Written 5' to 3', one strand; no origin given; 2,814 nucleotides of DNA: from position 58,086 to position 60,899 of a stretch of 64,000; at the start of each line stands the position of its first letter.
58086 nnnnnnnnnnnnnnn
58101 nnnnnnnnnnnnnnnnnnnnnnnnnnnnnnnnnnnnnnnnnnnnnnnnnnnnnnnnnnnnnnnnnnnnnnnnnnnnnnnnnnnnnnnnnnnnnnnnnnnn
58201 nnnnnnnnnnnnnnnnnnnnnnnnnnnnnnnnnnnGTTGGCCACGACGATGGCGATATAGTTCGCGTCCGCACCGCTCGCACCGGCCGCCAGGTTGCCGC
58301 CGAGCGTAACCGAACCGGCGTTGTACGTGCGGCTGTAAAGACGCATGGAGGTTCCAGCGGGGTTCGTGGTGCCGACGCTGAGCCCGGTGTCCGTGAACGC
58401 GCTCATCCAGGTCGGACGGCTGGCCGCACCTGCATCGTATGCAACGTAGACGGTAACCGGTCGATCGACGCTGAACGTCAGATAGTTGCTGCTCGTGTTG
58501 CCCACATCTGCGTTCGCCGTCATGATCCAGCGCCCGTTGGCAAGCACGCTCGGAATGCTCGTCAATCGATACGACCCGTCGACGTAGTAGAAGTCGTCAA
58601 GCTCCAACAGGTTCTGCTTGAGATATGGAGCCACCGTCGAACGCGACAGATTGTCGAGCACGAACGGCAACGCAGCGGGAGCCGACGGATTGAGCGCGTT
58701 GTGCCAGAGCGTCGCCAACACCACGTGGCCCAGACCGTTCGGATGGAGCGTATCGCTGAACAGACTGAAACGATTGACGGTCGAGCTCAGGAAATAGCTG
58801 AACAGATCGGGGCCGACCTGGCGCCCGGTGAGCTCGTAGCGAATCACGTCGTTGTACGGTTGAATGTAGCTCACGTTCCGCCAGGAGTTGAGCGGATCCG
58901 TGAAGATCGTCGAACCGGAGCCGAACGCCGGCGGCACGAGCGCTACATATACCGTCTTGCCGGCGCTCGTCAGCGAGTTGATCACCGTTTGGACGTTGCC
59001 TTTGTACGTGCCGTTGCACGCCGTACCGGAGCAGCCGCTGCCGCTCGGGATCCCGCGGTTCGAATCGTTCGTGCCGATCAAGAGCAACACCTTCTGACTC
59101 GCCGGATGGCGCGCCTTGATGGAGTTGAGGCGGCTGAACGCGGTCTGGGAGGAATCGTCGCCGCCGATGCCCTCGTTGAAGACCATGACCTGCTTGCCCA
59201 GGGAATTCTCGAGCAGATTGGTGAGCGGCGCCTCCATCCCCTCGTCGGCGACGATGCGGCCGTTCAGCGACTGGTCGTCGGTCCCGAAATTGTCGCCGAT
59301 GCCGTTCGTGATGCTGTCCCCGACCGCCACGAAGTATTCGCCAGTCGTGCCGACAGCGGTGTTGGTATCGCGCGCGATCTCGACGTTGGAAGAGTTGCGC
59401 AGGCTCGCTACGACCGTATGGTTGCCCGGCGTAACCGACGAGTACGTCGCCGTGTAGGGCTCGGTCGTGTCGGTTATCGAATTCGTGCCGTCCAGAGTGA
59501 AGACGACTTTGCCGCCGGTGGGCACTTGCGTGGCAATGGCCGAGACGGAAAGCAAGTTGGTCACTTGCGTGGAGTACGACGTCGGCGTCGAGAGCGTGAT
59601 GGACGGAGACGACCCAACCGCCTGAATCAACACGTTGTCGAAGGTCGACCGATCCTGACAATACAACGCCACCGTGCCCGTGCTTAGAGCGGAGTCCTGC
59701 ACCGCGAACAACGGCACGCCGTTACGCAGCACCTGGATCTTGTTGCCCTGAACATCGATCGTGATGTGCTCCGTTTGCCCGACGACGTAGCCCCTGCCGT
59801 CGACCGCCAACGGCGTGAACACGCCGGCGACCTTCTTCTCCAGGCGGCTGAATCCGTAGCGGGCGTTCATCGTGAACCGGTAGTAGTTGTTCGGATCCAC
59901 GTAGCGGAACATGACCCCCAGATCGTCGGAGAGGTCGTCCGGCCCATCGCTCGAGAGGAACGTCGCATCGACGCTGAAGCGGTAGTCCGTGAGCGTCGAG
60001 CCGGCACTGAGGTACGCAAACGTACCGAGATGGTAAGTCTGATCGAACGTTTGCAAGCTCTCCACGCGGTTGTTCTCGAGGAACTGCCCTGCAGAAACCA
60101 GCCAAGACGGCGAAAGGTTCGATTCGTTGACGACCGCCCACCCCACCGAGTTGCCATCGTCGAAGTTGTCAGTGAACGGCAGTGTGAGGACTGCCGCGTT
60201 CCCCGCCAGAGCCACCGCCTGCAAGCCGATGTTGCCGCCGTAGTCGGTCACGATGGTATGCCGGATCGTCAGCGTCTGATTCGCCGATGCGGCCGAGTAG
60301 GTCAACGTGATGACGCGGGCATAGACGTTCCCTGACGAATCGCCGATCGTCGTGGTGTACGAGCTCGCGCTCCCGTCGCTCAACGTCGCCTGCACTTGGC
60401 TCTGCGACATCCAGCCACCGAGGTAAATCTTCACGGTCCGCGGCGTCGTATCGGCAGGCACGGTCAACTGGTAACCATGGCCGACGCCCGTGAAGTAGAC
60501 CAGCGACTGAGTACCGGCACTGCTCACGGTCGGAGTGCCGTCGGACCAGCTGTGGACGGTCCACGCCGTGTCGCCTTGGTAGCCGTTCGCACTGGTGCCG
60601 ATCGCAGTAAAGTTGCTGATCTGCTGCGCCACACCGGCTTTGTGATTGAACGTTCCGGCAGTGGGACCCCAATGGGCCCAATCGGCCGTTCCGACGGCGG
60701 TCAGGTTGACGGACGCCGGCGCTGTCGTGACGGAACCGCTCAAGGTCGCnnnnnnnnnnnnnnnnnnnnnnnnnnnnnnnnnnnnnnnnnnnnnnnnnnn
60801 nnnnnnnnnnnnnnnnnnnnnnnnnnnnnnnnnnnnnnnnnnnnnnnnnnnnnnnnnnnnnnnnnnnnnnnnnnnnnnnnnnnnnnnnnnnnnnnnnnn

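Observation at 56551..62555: Operon for a ~1440-aa secreted SGNH-hydrolase mosaic protein plus a small NTF2-like secreted protein, abutting an EpsL-like barrel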

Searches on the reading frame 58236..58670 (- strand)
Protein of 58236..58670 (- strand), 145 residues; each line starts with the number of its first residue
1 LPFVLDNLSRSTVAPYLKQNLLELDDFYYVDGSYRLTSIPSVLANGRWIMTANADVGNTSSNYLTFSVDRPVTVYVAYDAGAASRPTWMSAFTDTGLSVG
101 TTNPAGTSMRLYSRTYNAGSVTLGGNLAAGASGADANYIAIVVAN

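Call 20: search_protein_families(library=pfam, proteins=[window:58236-58670:-], max_evalue=1)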
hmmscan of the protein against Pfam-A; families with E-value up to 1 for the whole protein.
window:58236-58670:- (145 aa): 1 family
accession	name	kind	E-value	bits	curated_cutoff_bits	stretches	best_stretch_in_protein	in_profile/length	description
PF12028.13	DUF3515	-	0.067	13.3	27.6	1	38-86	96-142/159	Protein of unknown function (DUF3515)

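Call 44: search_solved_structures(query=A4, max_evalue=10, show_alignments=2)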
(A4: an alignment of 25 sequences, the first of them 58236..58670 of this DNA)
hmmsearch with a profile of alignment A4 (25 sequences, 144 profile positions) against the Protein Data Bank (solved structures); distinct sequences matched with E-value up to 10: 1.
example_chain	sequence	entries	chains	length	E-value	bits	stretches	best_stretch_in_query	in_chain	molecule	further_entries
6hpd_A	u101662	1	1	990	4.2e-09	39.8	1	21-143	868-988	Beta-galactosidase (GH2)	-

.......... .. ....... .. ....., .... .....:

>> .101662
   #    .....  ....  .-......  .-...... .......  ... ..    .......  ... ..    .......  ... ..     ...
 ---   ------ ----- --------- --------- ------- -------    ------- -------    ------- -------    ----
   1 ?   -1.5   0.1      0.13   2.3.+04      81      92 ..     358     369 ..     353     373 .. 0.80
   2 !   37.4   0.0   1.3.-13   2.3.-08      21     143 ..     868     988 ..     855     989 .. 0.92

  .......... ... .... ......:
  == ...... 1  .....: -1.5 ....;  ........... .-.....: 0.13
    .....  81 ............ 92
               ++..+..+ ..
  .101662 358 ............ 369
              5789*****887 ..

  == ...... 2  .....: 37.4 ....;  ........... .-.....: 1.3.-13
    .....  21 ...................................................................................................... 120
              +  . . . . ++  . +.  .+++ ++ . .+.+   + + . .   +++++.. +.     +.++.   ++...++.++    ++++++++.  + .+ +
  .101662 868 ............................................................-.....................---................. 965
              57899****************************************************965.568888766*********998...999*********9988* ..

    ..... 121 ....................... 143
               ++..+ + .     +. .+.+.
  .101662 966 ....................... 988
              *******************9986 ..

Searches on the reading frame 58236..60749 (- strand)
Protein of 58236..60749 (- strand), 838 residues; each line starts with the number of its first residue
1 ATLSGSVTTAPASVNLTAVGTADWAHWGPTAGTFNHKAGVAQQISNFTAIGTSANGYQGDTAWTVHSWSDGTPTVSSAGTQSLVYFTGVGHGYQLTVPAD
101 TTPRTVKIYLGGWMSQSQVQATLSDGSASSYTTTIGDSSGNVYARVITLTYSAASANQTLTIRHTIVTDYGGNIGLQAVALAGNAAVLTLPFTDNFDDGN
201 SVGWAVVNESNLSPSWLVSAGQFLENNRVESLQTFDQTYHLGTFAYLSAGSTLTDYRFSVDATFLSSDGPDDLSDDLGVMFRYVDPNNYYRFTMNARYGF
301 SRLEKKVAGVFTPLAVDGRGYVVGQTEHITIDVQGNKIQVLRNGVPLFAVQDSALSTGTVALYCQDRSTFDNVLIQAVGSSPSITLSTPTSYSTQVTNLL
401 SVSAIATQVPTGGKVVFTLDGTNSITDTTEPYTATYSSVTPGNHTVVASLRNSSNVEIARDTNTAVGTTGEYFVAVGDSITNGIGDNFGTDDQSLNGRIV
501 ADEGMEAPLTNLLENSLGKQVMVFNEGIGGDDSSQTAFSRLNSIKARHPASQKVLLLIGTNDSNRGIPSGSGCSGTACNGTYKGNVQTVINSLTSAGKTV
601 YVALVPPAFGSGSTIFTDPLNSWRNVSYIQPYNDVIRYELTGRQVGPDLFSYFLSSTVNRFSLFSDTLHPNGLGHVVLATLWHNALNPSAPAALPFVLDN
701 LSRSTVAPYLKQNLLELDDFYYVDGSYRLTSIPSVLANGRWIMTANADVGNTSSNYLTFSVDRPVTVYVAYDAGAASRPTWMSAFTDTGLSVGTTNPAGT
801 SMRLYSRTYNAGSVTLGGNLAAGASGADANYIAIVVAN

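Call 30: find_related_loci(query=A2, collection=genome_contigs, flank=10000)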
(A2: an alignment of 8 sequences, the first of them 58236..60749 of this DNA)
Query A2 (838 aa) in genome_contigs; peptide patterns used: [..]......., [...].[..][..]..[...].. (x = any residue, [..] = any of these).
135 stretches matched a pattern; 97 encode a relative of the query (tblastn E <= 1e-3); the best 80 are kept; 75 distinct loci.
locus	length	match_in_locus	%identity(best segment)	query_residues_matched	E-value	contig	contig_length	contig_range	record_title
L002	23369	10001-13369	55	1-838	0e+0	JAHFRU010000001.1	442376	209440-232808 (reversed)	MAG: Gammaproteobacteria bacterium isolate nzgw581 NODE_4_length_442377_cov_9.426384, whole genome shotgun sequence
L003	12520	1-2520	50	3-837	0e+0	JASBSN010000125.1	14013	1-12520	MAG: Thiogranum sp. isolate BWSM_138 k141_189906, whole genome shotgun sequence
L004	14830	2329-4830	50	9-837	0e+0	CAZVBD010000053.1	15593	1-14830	MAG TPA_asm: uncultured Thiohalobacter sp. isolate SRP128015_co1_470 genome assembly, contig: NODE_5545_length_15593_cov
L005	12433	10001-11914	58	192-838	0e+0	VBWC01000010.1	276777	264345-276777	MAG: Gammaproteobacteria bacterium isolate X1_MaxBin.010 scaffold_182, whole genome shotgun sequence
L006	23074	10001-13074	55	1-838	0e+0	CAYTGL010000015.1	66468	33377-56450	MAG TPA_asm: uncultured Chromatiales bacterium isolate SRP344714_co2_391 genome assembly, contig: NODE_949_length_66468_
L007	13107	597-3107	48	2-838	0e+0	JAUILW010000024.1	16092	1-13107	MAG: Gammaproteobacteria bacterium isolate Co_bin.60 NODE_20129_length_16092_cov_7.359223, whole genome shotgun sequence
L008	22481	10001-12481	47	1-838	0e+0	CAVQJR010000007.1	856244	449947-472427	MAG: uncultured delta proteobacterium isolate MFD02416.bin.1.270 genome assembly, contig: contig_14128, whole genome sho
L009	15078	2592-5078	46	10-838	0e+0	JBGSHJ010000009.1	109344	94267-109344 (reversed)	MAG: Pseudomonadales bacterium isolate JTS-AC101 k141_2958181, whole genome shotgun sequence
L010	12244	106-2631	46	1-836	0e+0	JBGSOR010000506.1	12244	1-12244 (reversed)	MAG: Chromatiaceae bacterium isolate JTS-AC285 k141_462102, whole genome shotgun sequence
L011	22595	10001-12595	45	1-836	0e+0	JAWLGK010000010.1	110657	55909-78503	MAG: Gammaproteobacteria bacterium isolate 30dZY2.bin.105 NODE_329_length_110657_cov_32.329311, whole genome shotgun seq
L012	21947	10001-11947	51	185-838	0e+0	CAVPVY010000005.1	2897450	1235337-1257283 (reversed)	MAG: uncultured Planctomycetota bacterium isolate MFD09964.bin.1.59 genome assembly, contig: contig_4244, whole genome s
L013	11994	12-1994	56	172-838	0e+0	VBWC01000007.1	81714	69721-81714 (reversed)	MAG: Gammaproteobacteria bacterium isolate X1_MaxBin.010 scaffold_71, whole genome shotgun sequence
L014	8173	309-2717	41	14-835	0e+0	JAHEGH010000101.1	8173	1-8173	MAG: Gammaproteobacteria bacterium isolate Ww390 NODE_18005_length_8173_cov_7.838053, whole genome shotgun sequence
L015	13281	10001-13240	41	3-816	0e+0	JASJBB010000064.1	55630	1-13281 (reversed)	MAG: Woeseiaceae bacterium isolate MO_071.B18 MO_071.c_538, whole genome shotgun sequence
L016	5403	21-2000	47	172-836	0e+0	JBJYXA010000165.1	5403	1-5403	MAG: Caldilineaceae bacterium isolate S0_2_050615r3r5_26 S0_2_050615r3r5_26_000000000165, whole genome shotgun sequence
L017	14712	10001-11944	47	188-838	1e-179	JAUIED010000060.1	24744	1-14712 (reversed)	MAG: Gammaproteobacteria bacterium isolate 8_bin.20 NODE_2089_length_24744_cov_1.149978, whole genome shotgun sequence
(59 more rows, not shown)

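Call 59: search_protein_families(library=pfam, proteins=[L002:1413-2429:+, L002:14018-15136:+, L002:15195-16025:+, L002:138-932:-, L002:20354-21709:-, L002:18937-19785:-, L008:19232-20329:-, L004:640-1371:-, L017:9082-10203:-, L002:3856-4791:-], max_evalue=0.001)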
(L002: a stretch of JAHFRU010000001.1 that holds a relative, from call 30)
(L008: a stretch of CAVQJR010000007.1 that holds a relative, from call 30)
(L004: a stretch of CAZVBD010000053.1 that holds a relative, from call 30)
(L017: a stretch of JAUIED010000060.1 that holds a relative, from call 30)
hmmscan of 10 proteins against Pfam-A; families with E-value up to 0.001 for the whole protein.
L002:1413-2429:+ (339 aa): 2 families
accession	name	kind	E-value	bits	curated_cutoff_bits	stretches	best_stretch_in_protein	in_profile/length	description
PF00535.33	Glycos_transf_2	-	1e-28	100.8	23.3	1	23-184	1-161/168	Glycosyl transferase family 2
PF13641.12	Glyco_tranf_2_3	-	3e-07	31.1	27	1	22-138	3-121/230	Glycosyltransferase like family 2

L002:14018-15136:+ (373 aa): 2 families
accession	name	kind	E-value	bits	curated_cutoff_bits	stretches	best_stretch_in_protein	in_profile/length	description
PF13469.12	Sulfotransfer_3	-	1.3e-34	120.8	27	1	25-223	2-216/216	Sulfotransferase family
PF00685.33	Sulfotransfer_1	-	1.5e-06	28.3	22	1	25-223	4-185/255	Sulfotransferase domain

L002:15195-16025:+ (277 aa): 1 family
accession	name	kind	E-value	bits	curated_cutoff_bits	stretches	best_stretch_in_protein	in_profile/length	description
PF02585.22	PIG-L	-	2.4e-08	34.9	28.2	1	22-155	2-127/129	GlcNAc-PI de-N-acetylase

L002:138-932:- (265 aa): 3 families
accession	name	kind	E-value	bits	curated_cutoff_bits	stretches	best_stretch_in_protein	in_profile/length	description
PF00132.30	Hexapep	-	1.2e-15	56.9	27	1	198-232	2-36/36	Bacterial transferase hexapeptide (six repeats)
PF14602.12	Hexapep_2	-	8.1e-08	32.3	27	1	198-231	2-33/34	Hexapeptide repeat of succinyl-transferase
PF25084.1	LbH_EIF2B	-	0.00017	22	54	0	121-223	8-104/105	EIF2B subunit epsilon LbH domain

L002:20354-21709:- (452 aa): 5 families
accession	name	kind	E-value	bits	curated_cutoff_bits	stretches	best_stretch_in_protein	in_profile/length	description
PF08484.17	Methyltransf_14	-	8.9e-65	217.8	23.5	1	287-446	1-160/160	C-methyltransferase C-terminal domain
PF08421.16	Methyltransf_13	-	3.8e-23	81.8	31.3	1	47-108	1-62/62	Putative zinc binding domain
PF13489.12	Methyltransf_23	-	1.9e-08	34.6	27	1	138-273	20-154/164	Methyltransferase domain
PF08242.18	Methyltransf_12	-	2.1e-05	25.6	30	1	145-237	1-98/98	Methyltransferase domain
PF08241.18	Methyltransf_11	-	0.00073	20.6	21.2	0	146-237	2-93/95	Methyltransferase domain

L002:18937-19785:- (283 aa): 1 family
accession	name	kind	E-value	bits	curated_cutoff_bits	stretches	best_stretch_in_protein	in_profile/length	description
PF01061.29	ABC2_membrane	-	1.2e-13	51.5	26.9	1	41-244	5-210/211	ABC-2 type transporter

L008:19232-20329:- (366 aa): 0 families

L004:640-1371:- (244 aa): 0 families

L017:9082-10203:- (374 aa): 0 families

L002:3856-4791:- (312 aa): 7 families
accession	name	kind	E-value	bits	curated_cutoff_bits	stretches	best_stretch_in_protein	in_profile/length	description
PF01370.27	Epimerase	-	7.3e-40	137.3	20.9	1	15-222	1-224/240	NAD dependent epimerase/dehydratase family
PF16363.11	GDP_Man_Dehyd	-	1.1e-30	107.8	27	1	16-300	1-332/332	GDP-mannose 4,6 dehydratase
PF04321.23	RmlD_sub_bind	-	3.9e-08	33.2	27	1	14-84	2-60/287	RmlD substrate binding domain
PF13460.12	NAD_binding_10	-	3.1e-07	30.9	27.2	1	19-132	1-104/184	NAD(P)H-binding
PF01073.25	3Beta_HSD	-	5.9e-07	29.2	22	0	16-88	1-81/280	3-beta hydroxysteroid dehydrogenase/isomerase family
PF00106.31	adh_short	-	7.3e-06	26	26.6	1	15-75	3-72/195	short chain dehydrogenase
PF02719.21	Polysacc_synt_2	-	9.4e-05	22.2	20.2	0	15-123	1-125/293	Polysaccharide biosynthesis protein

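Call 73: search_protein_families(library=pfam, proteins=[L014:2797-4137:+, L014:4004-7681:+], max_evalue=0.001)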
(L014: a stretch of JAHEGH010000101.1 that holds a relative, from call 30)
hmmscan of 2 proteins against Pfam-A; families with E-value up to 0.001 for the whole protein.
L014:2797-4137:+ (447 aa): 3 families
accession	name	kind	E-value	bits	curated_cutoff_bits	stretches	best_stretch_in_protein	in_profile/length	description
PF07690.21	MFS_1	-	9e-36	123.9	33.4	2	34-256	2-224/347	Major Facilitator Superfamily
PF13347.12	MFS_2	-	2.1e-09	36.9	27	1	187-388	172-383/427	MFS/sugar transport protein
PF12832.13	MFS_1_like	-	4.5e-08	33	25.2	1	244-419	5-178/373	MFS_1 like family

L014:4004-7681:+ (1226 aa): 5 families
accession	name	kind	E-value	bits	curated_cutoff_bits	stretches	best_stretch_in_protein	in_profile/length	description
PF12794.12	MscS_TM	-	5e-83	279.2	28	1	606-942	4-339/339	Mechanosensitive ion channel inner membrane domain 1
PF12795.12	MscS_porin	-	2.2e-30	106.5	34.4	1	140-379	2-237/238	Mechanosensitive ion channel porin domain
PF00924.24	MS_channel_2nd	-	2.1e-24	85.9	20.2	1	1046-1111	2-67/68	Mechanosensitive ion channel, beta-domain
PF21082.3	MS_channel_3rd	-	9.6e-16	58.4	21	1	1119-1202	1-88/88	Mechanosensitive ion channel MscS, C-terminal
PF21088.3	MS_channel_1st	-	2.9e-07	30.8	23.1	1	1003-1044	1-42/42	Mechanosensitive ion channel, transmembrane helices 2/3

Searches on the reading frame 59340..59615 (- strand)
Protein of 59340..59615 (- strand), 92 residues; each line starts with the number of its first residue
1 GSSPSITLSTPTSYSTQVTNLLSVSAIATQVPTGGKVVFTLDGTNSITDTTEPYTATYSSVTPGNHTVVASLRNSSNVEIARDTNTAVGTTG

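Call 20: search_protein_families(library=pfam, proteins=[window:59340-59615:-], max_evalue=1)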
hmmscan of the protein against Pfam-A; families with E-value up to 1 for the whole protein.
window:59340-59615:- (92 aa): 3 families
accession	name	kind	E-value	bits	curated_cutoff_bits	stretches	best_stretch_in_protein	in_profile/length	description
PF17957.7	Big_7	-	4.3e-05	24.5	24.1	1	4-69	1-69/70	Bacterial Ig domain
PF16640.11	Big_3_5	-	0.0012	19.8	35.5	1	9-84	5-81/88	Bacterial Ig-like domain (group 3)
PF17481.7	Phage_sheath_domII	-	0.085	13.8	31.4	1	7-86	11-91/98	Phage tail sheath protein beta-sandwich domain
